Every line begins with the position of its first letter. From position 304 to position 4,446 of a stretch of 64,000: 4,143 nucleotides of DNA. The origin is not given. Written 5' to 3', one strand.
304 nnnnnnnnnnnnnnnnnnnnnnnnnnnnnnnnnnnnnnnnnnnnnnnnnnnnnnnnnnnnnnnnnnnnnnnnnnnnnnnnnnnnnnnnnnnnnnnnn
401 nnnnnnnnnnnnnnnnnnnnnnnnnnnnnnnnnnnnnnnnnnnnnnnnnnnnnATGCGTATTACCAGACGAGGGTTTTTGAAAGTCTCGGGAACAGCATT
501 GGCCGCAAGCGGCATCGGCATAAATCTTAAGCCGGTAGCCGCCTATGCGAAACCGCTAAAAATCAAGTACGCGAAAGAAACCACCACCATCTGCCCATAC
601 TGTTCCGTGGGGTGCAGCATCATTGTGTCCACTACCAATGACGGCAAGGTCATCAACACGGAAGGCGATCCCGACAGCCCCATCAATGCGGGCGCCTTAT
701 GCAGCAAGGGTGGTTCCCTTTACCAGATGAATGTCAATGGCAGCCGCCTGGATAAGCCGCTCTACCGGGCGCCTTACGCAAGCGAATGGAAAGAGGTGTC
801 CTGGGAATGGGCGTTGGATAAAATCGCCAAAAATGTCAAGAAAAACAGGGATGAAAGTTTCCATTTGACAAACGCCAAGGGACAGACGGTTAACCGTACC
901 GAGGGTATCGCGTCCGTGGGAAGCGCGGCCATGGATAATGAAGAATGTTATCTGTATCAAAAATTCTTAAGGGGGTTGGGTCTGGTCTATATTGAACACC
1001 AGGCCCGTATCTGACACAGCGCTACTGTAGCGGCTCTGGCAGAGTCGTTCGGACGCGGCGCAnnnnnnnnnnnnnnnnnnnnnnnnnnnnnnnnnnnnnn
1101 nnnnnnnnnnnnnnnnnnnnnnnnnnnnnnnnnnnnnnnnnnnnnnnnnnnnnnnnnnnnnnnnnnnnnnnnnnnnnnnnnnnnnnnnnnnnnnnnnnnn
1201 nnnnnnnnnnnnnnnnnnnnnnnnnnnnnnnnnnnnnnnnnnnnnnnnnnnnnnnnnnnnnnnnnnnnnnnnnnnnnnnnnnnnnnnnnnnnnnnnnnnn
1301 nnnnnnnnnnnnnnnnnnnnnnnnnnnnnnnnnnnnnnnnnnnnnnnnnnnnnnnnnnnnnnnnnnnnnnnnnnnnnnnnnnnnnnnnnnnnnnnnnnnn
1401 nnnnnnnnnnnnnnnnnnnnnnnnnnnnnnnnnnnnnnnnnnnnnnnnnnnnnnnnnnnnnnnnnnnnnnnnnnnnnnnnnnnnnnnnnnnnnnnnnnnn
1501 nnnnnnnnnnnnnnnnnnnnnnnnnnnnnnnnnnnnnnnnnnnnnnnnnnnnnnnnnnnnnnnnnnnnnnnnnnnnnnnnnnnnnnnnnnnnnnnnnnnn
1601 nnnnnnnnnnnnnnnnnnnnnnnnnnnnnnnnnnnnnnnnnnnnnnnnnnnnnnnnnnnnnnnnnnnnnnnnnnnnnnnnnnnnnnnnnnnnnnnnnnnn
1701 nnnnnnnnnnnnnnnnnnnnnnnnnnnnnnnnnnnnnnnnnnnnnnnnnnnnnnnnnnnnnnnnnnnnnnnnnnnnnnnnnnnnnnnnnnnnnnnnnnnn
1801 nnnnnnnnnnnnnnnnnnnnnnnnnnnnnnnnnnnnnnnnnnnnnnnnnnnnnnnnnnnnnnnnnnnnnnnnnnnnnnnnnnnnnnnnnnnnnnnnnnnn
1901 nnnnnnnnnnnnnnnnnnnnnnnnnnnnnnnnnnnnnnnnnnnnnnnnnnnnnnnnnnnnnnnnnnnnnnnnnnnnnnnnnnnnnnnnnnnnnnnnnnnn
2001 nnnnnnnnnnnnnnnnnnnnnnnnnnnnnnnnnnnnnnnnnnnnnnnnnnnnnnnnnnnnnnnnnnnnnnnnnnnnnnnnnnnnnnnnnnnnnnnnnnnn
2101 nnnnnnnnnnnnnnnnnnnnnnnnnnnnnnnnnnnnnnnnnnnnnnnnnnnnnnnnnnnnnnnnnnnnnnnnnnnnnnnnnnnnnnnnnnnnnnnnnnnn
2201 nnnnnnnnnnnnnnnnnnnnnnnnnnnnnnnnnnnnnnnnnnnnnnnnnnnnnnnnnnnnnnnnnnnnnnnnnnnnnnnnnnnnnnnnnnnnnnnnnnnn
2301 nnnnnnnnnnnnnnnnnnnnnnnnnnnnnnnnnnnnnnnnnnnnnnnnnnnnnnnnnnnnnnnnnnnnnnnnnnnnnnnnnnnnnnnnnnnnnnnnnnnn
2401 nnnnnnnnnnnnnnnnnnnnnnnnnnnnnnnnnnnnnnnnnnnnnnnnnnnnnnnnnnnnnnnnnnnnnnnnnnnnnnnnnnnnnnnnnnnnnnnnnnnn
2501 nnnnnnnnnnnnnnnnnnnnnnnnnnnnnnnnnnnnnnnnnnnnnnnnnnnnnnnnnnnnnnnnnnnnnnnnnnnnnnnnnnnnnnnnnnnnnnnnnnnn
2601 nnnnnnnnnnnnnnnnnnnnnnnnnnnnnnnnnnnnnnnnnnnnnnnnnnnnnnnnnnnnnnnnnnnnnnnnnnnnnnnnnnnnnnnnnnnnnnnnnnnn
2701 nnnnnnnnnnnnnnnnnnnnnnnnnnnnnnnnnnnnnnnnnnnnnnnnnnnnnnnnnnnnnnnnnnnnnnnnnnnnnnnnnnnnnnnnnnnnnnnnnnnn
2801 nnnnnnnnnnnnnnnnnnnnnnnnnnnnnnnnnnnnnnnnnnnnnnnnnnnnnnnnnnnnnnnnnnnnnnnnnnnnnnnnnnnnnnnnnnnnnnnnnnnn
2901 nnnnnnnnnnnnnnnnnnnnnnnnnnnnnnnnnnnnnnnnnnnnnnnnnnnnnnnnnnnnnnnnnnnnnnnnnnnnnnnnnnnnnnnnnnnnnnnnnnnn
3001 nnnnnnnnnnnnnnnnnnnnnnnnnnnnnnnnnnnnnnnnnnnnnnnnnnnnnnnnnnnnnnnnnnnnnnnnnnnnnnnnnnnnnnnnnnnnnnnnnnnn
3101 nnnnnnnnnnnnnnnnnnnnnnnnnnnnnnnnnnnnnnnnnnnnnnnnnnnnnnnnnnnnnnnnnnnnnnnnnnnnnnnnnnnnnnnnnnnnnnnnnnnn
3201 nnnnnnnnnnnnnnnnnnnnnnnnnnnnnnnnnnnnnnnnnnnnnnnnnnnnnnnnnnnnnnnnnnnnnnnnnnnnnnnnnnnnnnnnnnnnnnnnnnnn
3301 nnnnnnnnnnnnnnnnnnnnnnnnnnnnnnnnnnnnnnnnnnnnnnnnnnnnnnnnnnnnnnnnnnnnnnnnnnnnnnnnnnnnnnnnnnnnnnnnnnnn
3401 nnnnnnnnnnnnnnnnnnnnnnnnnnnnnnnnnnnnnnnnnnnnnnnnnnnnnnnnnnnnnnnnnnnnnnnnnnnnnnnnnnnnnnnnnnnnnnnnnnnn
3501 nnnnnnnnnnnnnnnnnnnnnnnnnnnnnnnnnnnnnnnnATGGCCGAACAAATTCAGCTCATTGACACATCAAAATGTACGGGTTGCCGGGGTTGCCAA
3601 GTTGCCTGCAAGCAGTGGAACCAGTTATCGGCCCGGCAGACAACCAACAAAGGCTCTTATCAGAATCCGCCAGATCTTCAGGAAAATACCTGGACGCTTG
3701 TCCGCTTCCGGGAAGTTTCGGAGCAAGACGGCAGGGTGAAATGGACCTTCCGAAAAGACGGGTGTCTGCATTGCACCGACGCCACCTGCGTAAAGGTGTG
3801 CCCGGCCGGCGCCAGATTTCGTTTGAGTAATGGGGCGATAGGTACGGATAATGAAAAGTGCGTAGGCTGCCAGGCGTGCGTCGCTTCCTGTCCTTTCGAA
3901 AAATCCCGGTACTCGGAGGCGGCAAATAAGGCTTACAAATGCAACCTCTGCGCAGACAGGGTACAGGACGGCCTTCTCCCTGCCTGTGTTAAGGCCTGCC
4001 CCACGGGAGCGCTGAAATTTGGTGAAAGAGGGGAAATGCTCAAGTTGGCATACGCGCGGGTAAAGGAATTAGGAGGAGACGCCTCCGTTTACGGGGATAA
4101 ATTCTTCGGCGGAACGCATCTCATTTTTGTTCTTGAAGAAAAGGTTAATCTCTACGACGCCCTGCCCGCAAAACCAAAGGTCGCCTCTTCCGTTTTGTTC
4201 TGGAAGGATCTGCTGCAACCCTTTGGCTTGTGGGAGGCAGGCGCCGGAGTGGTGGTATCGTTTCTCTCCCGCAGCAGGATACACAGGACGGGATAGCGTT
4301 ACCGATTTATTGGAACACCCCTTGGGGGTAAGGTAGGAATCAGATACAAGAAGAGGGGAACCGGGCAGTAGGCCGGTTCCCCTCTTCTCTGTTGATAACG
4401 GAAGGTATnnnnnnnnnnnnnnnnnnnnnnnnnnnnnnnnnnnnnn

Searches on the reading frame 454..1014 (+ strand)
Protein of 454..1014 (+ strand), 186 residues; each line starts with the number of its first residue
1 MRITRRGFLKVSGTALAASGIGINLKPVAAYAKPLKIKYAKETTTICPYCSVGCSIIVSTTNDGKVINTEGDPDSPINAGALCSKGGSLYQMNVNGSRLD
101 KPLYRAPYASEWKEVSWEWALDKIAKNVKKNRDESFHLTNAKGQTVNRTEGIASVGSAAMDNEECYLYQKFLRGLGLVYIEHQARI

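Call 54: search_protein_families(library=pfam, proteins=[window:454-1014:+], max_evalue=0.001)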
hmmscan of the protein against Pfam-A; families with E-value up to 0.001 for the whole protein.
window:454-1014:+ (186 aa): 2 families
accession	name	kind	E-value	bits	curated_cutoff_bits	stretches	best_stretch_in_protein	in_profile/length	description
PF04879.21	Molybdop_Fe4S4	-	1e-17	64.3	22.7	1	41-92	2-52/55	Molybdopterin oxidoreductase Fe4S4 domain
PF00384.28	Molybdopterin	-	6.2e-06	25.9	24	1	98-177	1-69/353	Molybdopterin oxidoreductase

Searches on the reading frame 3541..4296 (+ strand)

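Call 54: search_protein_families(library=pfam, proteins=[window:3541-4296:+], max_evalue=0.001)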
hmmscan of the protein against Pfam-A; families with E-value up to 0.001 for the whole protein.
window:3541-4296:+ (251 aa): 12 families
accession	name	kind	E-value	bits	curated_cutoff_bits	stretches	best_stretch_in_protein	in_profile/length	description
PF13247.11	Fer4_11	-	6.2e-24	84.5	26.2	1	66-163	1-100/100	4Fe-4S dicluster domain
PF12838.12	Fer4_7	-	1.6e-17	64.1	27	1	12-91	1-52/52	4Fe-4S dicluster domain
PF12797.12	Fer4_2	-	1e-12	47.5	24.5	2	6-24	3-21/22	4Fe-4S binding domain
PF13237.11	Fer4_10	-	1.3e-11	44.6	25.5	2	70-118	4-53/53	4Fe-4S dicluster domain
PF12837.12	Fer4_6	-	2.2e-11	43.5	25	0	103-119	5-21/24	4Fe-4S binding domain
PF00037.32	Fer4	-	1.2e-10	41.1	21.1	1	103-119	4-20/24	4Fe-4S binding domain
PF13187.11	Fer4_9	-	2.4e-09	37.5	27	2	106-157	1-51/52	4Fe-4S dicluster domain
PF12800.12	Fer4_4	-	2e-06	28.1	24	0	105-119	2-16/17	4Fe-4S binding domain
PF14697.11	Fer4_21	-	1.5e-05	25.4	35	1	72-120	5-54/59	4Fe-4S dicluster domain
PF25160.1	LdpA_Fe-S-bd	-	6.7e-05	23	27.6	0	82-121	8-42/49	LdpA Fe-S cluster-binding domain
PF12798.12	Fer4_3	-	8.5e-05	23.5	27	0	107-119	1-13/15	4Fe-4S binding domain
PF13183.11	Fer4_8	-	0.0001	23.2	27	0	11-90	3-67/68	4Fe-4S dicluster domain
